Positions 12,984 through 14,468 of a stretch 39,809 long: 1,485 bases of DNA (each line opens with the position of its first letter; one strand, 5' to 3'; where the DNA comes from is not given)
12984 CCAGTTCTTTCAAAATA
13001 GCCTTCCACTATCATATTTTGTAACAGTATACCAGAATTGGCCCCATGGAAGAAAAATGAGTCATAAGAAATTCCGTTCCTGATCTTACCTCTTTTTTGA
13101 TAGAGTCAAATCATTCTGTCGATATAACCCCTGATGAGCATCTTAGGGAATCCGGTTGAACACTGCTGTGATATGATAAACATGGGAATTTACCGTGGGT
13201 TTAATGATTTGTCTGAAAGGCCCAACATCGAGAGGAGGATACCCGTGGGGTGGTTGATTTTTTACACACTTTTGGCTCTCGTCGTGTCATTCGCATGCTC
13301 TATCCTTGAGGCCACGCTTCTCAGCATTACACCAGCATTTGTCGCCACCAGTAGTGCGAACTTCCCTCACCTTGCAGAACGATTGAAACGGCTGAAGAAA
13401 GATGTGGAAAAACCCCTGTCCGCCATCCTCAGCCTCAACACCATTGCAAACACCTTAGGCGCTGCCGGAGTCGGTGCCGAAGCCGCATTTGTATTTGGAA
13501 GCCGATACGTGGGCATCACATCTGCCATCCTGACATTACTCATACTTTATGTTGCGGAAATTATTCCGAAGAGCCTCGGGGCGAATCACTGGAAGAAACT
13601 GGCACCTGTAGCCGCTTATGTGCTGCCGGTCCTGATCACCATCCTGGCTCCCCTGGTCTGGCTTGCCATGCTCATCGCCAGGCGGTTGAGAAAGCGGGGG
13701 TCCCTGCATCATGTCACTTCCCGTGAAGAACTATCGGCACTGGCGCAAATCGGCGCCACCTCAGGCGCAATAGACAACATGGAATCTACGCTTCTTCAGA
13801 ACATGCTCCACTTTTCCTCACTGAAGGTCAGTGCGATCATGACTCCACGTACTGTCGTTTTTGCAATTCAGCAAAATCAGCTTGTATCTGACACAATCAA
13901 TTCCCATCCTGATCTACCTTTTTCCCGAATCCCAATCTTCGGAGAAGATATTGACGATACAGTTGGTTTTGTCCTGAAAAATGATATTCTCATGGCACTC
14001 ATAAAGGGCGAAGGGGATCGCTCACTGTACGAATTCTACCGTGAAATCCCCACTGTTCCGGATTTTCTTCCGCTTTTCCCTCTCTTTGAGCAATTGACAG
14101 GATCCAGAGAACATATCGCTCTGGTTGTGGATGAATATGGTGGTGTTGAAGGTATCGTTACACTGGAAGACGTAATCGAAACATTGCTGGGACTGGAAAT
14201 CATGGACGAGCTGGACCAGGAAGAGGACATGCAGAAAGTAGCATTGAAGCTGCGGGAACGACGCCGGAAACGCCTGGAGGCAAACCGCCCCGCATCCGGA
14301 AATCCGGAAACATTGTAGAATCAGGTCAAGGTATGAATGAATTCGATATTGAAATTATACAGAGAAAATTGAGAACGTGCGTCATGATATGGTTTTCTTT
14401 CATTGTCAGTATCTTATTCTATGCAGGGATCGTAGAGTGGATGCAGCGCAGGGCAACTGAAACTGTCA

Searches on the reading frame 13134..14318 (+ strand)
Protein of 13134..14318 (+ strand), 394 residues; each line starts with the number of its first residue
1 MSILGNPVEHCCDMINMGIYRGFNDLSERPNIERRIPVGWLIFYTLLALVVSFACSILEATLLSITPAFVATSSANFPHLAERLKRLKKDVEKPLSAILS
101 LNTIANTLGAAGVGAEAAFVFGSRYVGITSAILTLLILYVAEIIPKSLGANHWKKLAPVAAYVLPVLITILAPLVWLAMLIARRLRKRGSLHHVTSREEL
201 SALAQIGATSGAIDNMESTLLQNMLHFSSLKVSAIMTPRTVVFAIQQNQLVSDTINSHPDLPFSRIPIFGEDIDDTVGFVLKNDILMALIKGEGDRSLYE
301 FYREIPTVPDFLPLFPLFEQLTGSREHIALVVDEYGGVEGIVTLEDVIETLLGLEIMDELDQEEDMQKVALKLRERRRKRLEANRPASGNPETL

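Call 65: search_protein_families(library=pfam, proteins=[window:13134-14318:+], max_evalue=0.00001)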
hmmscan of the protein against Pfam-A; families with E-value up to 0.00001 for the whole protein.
window:13134-14318:+ (394 aa): 2 families
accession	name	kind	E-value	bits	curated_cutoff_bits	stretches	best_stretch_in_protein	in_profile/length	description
PF01595.25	CNNM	-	4.4e-27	95.4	28.4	1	45-216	3-180/181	Cyclin M transmembrane N-terminal domain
PF00571.33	CBS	-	3.9e-08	34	24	0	303-352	7-56/57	CBS domain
